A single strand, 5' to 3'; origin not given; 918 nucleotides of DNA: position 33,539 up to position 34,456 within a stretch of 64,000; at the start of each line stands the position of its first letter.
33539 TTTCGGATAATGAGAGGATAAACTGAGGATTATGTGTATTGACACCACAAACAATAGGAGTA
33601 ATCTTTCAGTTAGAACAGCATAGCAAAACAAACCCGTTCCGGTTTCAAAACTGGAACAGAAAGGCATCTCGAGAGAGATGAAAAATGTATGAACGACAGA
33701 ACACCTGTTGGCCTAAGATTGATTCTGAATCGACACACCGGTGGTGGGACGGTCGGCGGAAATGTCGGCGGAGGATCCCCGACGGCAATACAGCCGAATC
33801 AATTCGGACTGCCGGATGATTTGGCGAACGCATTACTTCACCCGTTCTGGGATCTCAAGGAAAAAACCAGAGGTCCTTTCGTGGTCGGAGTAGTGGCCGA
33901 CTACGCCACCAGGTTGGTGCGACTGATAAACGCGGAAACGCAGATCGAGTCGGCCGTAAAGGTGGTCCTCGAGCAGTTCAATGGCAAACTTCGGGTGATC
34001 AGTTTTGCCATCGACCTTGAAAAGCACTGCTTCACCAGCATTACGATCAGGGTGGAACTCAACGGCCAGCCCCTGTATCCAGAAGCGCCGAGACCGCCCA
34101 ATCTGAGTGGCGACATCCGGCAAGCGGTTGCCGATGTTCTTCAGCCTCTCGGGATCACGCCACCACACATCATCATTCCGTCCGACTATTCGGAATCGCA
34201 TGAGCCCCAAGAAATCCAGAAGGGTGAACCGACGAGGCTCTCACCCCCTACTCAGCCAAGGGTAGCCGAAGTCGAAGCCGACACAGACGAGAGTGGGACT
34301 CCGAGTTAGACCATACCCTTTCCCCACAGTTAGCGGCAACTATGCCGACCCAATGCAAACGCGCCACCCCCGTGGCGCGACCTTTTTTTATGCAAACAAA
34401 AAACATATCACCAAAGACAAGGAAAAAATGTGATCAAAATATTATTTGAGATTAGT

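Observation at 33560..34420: Strongly GC-rich (~58%) orphan gene island abutting rplE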

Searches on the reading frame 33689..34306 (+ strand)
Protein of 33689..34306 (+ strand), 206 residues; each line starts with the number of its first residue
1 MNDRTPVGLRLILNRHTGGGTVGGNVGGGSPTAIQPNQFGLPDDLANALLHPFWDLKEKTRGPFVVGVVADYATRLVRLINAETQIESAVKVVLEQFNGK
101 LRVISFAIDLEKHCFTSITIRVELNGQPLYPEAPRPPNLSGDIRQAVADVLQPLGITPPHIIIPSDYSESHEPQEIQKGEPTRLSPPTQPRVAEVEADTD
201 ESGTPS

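Call 8: search_protein_families(library=pfam, proteins=[window:33689-34306:+], max_evalue=1)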
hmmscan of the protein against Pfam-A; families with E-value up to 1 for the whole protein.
window:33689-34306:+ (206 aa): 1 family
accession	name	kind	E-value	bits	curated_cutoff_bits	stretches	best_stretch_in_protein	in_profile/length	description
PF02800.25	Gp_dh_C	-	0.071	13.1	24.4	1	79-123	50-94/158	Glyceraldehyde 3-phosphate dehydrogenase, C-terminal domain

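Call 9: search_protein_families(library=phrogs, proteins=[window:33689-34306:+], max_evalue=1)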
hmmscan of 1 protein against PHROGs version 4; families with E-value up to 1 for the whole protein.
window:33689-34306:+ (206 aa): 1 family
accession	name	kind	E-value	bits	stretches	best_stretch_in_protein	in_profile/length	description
phrog_11333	-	unknown function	0.66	7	1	122-202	4180-4258/4401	-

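Call 12: find_homologous_proteins(query=window:33689-34306:+, max_evalue=0.01)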
Query window:33689-34306:+ (206 aa): 7 proteins with E <= 0.01 among 435 candidates.
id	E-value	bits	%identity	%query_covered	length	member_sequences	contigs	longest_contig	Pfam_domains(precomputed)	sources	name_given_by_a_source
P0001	3.5e-133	460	100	100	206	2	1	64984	-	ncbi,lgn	-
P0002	2.0e-74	268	66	94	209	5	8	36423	-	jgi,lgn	jgi:hypothetical protein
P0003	5.9e-68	247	68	84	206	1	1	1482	-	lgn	-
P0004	5.5e-65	237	61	95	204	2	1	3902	-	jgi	jgi:hypothetical protein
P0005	2.7e-64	235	62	86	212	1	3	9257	-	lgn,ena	-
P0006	3.9e-64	234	61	99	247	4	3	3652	-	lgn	-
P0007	1.2e-43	167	53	81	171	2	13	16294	-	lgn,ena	-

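Call 15: find_encoding_contigs(protein=P0002, flank=8000, max_places=6)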
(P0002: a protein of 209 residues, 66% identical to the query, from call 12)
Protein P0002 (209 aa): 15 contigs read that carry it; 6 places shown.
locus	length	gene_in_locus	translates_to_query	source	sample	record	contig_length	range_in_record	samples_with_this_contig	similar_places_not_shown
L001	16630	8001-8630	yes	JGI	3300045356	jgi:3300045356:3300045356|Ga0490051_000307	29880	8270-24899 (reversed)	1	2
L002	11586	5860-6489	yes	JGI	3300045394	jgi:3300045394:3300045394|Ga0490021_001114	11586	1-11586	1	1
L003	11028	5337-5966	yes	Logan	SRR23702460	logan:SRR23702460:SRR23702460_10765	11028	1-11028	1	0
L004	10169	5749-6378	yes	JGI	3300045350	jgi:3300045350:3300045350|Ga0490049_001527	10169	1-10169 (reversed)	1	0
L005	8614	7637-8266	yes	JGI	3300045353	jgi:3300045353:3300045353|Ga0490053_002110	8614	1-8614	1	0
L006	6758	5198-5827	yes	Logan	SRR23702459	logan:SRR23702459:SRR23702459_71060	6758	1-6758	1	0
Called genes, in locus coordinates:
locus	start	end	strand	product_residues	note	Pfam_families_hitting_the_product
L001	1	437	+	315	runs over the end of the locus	PF18920:DUF5671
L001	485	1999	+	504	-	-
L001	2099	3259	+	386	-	PF12704:MacB_PCD, PF02687:FtsX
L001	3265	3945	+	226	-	PF02463:SMC_N (weak), PF00005:ABC_tran, PF13304:AAA_21 (faint)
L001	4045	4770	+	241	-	-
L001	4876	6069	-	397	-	PF07690:MFS_1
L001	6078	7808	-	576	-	PF05970:PIF1, PF13245:AAA_19, PF13401:AAA_22 (weak), PF13604:AAA_30, PF21530:Pif1_2B_dom, PF02689:Herpes_Helicase (weak), PF14493:HTH_40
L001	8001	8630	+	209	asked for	-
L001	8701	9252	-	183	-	PF00281:Ribosomal_L5, PF00673:Ribosomal_L5_C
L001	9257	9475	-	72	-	PF00467:KOW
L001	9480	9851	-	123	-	PF00238:Ribosomal_L14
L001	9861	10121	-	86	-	PF00366:Ribosomal_S17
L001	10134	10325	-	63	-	PF00831:Ribosomal_L29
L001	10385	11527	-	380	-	PF03703:bPH_2, PF24649:DUF7642 (faint), PF03703:bPH_2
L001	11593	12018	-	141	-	PF00252:Ribosomal_L16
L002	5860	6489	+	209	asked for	-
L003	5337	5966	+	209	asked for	-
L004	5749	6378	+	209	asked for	-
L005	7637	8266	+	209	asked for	-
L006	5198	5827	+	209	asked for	-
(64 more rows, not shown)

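Call 16: find_encoding_contigs(protein=P0007, flank=8000, max_places=6)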
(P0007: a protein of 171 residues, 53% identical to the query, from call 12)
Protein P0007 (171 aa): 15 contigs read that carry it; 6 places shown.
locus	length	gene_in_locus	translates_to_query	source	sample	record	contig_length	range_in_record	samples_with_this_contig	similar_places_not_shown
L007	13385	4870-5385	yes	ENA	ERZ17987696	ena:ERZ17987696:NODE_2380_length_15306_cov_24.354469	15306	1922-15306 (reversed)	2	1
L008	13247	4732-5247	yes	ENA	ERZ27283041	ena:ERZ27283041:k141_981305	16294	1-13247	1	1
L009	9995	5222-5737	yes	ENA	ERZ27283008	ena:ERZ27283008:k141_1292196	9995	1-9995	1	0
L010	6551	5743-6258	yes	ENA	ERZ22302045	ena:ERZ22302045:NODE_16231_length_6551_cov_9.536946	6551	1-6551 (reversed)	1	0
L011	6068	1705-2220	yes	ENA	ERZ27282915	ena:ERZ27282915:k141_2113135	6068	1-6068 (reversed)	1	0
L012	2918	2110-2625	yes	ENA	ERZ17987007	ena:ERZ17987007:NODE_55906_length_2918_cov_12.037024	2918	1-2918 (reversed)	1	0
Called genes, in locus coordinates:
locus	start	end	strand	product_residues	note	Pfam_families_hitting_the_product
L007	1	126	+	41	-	?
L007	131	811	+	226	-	PF02463:SMC_N (weak), PF00005:ABC_tran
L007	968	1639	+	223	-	-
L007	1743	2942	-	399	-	PF07690:MFS_1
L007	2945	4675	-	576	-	PF05970:PIF1, PF13245:AAA_19, PF13401:AAA_22 (weak), PF13604:AAA_30, PF21530:Pif1_2B_dom, PF02689:Herpes_Helicase (weak), PF14493:HTH_40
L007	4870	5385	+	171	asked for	-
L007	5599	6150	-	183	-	PF00281:Ribosomal_L5, PF00673:Ribosomal_L5_C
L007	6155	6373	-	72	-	PF00467:KOW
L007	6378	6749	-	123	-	PF00238:Ribosomal_L14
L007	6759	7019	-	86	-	PF00366:Ribosomal_S17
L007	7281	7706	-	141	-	PF00252:Ribosomal_L16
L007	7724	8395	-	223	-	PF07650:KH_2, PF00189:Ribosomal_S3_C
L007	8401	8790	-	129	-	PF00237:Ribosomal_L22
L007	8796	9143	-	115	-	PF00203:Ribosomal_S19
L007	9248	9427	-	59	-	-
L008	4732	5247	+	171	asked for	-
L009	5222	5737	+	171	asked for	-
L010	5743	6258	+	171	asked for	-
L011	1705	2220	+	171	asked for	-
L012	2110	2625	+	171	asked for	-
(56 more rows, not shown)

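Call 17: find_encoding_contigs(protein=P0004, flank=8000, max_places=3)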
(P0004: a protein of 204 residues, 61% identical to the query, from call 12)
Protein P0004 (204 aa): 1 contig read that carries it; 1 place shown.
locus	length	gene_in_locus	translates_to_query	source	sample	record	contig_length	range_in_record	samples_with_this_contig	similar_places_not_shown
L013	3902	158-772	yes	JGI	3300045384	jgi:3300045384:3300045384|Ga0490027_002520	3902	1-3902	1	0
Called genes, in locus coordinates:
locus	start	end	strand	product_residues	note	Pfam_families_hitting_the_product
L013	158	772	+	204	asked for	-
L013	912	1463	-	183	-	PF00281:Ribosomal_L5, PF00673:Ribosomal_L5_C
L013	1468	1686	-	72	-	PF00467:KOW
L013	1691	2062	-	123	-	PF00238:Ribosomal_L14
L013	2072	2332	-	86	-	PF00366:Ribosomal_S17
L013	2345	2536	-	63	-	PF00831:Ribosomal_L29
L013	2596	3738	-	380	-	PF03703:bPH_2, PF24649:DUF7642 (faint), PF03703:bPH_2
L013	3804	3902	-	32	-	?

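Call 18: find_encoding_contigs(protein=P0005, flank=8000, max_places=3)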
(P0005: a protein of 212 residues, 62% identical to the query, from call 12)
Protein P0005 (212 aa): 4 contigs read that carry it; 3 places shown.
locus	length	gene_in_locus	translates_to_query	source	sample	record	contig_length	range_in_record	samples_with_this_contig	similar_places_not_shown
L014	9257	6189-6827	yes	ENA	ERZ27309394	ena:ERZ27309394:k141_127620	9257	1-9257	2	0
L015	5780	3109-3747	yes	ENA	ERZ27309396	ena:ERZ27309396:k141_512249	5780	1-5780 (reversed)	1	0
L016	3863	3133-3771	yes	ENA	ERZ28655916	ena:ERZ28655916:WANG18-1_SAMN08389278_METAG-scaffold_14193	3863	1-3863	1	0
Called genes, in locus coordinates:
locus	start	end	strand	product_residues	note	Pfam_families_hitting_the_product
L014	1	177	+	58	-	?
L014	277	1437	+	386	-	PF12704:MacB_PCD, PF02687:FtsX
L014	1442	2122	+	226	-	PF02463:SMC_N, PF00005:ABC_tran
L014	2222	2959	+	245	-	-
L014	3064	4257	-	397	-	PF07690:MFS_1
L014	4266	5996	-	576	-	PF05970:PIF1, PF13245:AAA_19, PF13401:AAA_22 (weak), PF13604:AAA_30, PF21530:Pif1_2B_dom, PF02689:Herpes_Helicase (weak), PF14493:HTH_40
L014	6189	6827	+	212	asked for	-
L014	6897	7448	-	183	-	PF00281:Ribosomal_L5, PF00673:Ribosomal_L5_C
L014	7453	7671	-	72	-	PF00467:KOW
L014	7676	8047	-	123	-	PF00238:Ribosomal_L14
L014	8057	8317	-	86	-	PF00366:Ribosomal_S17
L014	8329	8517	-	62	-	PF00831:Ribosomal_L29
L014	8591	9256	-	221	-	?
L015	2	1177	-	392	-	?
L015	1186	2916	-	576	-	PF05970:PIF1, PF13245:AAA_19, PF13401:AAA_22 (weak), PF13604:AAA_30, PF21530:Pif1_2B_dom, PF02689:Herpes_Helicase (weak), PF14493:HTH_40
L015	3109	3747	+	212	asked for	-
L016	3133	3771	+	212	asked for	-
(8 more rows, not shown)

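Call 19: find_encoding_contigs(protein=P0006, flank=8000, max_places=3)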
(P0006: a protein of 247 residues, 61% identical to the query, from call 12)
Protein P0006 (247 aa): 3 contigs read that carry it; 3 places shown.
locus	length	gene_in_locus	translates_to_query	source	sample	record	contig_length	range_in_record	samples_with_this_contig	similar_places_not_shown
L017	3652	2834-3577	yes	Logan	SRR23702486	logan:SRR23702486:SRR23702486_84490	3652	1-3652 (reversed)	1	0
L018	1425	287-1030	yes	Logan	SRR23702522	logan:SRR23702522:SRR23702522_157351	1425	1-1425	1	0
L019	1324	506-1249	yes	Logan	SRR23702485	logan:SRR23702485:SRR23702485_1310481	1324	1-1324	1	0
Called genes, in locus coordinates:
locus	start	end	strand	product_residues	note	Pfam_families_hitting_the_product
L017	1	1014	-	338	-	?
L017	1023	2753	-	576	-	PF02689:Herpes_Helicase (faint), PF05970:PIF1, PF13245:AAA_19, PF13401:AAA_22, PF13604:AAA_30, PF21530:Pif1_2B_dom, PF14493:HTH_40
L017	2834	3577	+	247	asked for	-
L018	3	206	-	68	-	?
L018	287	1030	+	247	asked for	-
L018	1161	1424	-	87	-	?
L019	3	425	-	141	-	?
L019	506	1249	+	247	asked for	-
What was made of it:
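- On Balanced or replacement hypervariable locus: Judging by adjacent accession numbers, different alleles seem to come from the same sequencing projects (calls 15-19).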

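Call 20: find_encoding_contigs(protein=P0003, flank=8000, max_places=3)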
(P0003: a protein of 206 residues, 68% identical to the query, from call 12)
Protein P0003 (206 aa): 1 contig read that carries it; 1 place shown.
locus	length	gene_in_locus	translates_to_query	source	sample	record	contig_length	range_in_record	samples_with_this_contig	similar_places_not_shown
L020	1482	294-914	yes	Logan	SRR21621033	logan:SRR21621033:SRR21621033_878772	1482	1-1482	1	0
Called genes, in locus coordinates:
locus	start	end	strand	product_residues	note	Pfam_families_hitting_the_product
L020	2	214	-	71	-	?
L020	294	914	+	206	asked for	-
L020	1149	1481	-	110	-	?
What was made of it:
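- Six homologue clusters at 53-68% identity, all between Pif1 and rplE (calls 12, 15-20). The same junctions appear in more than 20 contigs from at least 4 assembly sources and pipelines (calls 15-20).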

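Call 26: search_protein_representatives(alignment_id=A1)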
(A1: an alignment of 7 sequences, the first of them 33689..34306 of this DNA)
Query: 7 sequences, 206 profile positions. Proteins with E-value up to 0.001 (for the whole library): 3; up to 1e-10: 3; up to 1e-30: 3. The best 3 are listed.
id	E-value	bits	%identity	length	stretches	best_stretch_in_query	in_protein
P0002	9.0e-104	361.7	-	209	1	1-206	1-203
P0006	2.9e-97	340.5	-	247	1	1-206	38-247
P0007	3.4e-82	291.3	-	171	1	1-166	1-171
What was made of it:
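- Nothing further in an exhaustive profile search (call 26).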

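Call 35: predict_structure(alignment_id=A1)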
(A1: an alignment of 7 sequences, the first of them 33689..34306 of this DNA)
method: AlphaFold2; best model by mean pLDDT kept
length: 206 residues; sequences in the alignment: 7
mean_pLDDT: 64.7   pTM: 0.50
mean pLDDT of the five models: 64.7, 62.1, 61.4, 60.0, 57.8
residues with pLDDT >= 90: 48; 70-90: 51; 50-70: 28; < 50: 79
segments of 3 or more residues with pLDDT < 50: 1-38, 169-206
pLDDT, mean of each block of 10 residues (from residue 1): 38 39 30 46 57 52 66 82 92 93 90 89 87 82 94 87 72 38 39 37 38
secondary structure, 60 per line:
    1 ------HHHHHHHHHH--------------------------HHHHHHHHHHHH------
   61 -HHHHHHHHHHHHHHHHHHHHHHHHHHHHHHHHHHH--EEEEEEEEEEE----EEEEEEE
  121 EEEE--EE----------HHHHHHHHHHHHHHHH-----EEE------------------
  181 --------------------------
elements in order: H7-16 H43-54 H62-96 E99-109 E114-124 H139-154 E160-162

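Call 38: fold_search(model_id=the predicted structure, library=pdb)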
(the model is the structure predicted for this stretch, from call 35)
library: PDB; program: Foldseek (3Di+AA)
matches with E <= 10: 232; with E <= 0.001: 0
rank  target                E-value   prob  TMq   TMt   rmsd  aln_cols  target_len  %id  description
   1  1nye_A                6.6e-02  0.92  0.25  0.34   5.6        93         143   15  Crystal structure of OsmC from E. coli (released 2004-03-02)
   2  1nye_F                9.4e-02  0.84  0.23  0.28   5.7        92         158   15  Crystal structure of OsmC from E. coli (released 2004-03-02)
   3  9fwd_B                1.1e-01  0.95  0.28  0.11   4.1        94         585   20  Structure of indole-3-acetic acid-amido synthetase GH3.6 from A.thaliana in complex with AMP (released 2025-04-09)
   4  7vka_A                1.4e-01  0.91  0.28  0.11   4.9        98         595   18  Crystal Structure of GH3.6 in complex with an inhibitor (released 2022-08-31)
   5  1qwi_A                1.4e-01  0.75  0.22  0.30   5.9        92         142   16  Crystal Structure of E. coli OsmC (released 2003-12-16)
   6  1nye_D                1.7e-01  0.60  0.22  0.26   5.6        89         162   15  Crystal structure of OsmC from E. coli (released 2004-03-02)
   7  5kod_A                1.8e-01  0.77  0.26  0.11   5.2        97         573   21  Crystal Structure of GH3.5 Acyl Acid Amido Synthetase from Arabidopsis thaliana (released 2016-11-16)
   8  1nye_C                1.8e-01  0.54  0.20  0.25   6.4        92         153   16  Crystal structure of OsmC from E. coli (released 2004-03-02)
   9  1nye_E                2.2e-01  0.54  0.21  0.27   6.6        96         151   16  Crystal structure of OsmC from E. coli (released 2004-03-02)
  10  2e7g_MODEL_1_A        2.3e-01  0.51  0.24  0.36  15.4       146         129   10  Solution structure of putative ribosome-binding factor A (RbfA) from human mutochondrial precursor (released 2007-07-10)
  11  7vka_B                2.5e-01  0.80  0.27  0.11   4.4        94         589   18  Crystal Structure of GH3.6 in complex with an inhibitor (released 2022-08-31)
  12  4epm                  2.6e-01  0.66  0.25  0.11   5.2        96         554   14  Crystal Structure of Arabidopsis GH3.12 (PBS3) in Complex with AMP (released 2012-06-20)
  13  1jos                  3.1e-01  0.63  0.25  0.46   5.8       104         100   15  Ribosome Binding Factor A(rbfA) (released 2003-06-24)
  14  7afi_X                3.1e-01  0.60  0.25  0.31   4.7        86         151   16  Bacterial 30S ribosomal subunit assembly complex state C (body domain) (released 2021-07-07)
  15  3qkt_B                3.3e-01  0.15  0.20  0.14  15.6       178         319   10  Rad50 ABC-ATPase with adjacent coiled-coil region in complex with AMP-PNP (released 2011-03-30)
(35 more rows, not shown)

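Call 39: fold_search(model_id=the predicted structure, library=viral)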
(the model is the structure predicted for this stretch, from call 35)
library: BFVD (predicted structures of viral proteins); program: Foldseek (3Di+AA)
matches with E <= 10: 144; with E <= 0.001: 0
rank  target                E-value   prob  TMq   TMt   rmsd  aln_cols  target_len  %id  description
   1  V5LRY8                1.9e-02  0.87  0.22  0.26  15.1       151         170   12  (no name in the UniProt tables at hand)
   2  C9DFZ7                1.5e-01  0.30  0.22  0.22  12.5       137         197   14  Uncharacterized protein [Delftia phage PhiW-14]
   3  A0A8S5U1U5            1.9e-01  0.30  0.24  0.24  21.4       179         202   15  Tail protein [Siphoviridae sp. ctdHi7]
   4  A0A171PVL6            3.5e-01  0.21  0.26  0.08  36.6       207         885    9  ATPase [Heliothis virescens ascovirus 3f]
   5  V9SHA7                3.9e-01  0.28  0.27  0.16  12.9       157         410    8  Putative ATPase [Tunisvirus fontaine2]
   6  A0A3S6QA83            3.9e-01  0.21  0.20  0.11   9.4        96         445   10  Baseplate assembly protein [Lactobacillus phage Lpa804]
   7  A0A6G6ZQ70            4.4e-01  0.23  0.24  0.07  12.9       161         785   10  (no name in the UniProt tables at hand)
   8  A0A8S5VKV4            5.0e-01  0.18  0.21  0.25  15.2       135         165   13  (no name in the UniProt tables at hand)
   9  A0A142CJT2            5.0e-01  0.09  0.18  0.18  14.7       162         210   12  (no name in the UniProt tables at hand)
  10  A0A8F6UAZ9            6.3e-01  0.38  0.27  0.11   5.2        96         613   11  Putative DNA double-strand break repair rad50 ATPase-like protein [Rhinella marina erythrocytic-like virus]
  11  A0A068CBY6            6.3e-01  0.12  0.25  0.19  29.2       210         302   11  Recombination exonuclease [Listeria phage LMTA-148]
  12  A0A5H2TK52            6.7e-01  0.54  0.29  0.47   3.9        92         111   17  (no name in the UniProt tables at hand)
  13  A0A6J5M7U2            8.0e-01  0.07  0.19  0.14  18.7       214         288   13  Essential recombination function protein [uncultured Caudovirales phage]
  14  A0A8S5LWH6            8.5e-01  0.21  0.27  0.31  12.8       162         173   14  Tail protein [Siphoviridae sp. ctabX13]
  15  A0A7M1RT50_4          8.5e-01  0.11  0.21  0.05  26.0       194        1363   13  Uncharacterized protein [uncultured phage cr7_1]
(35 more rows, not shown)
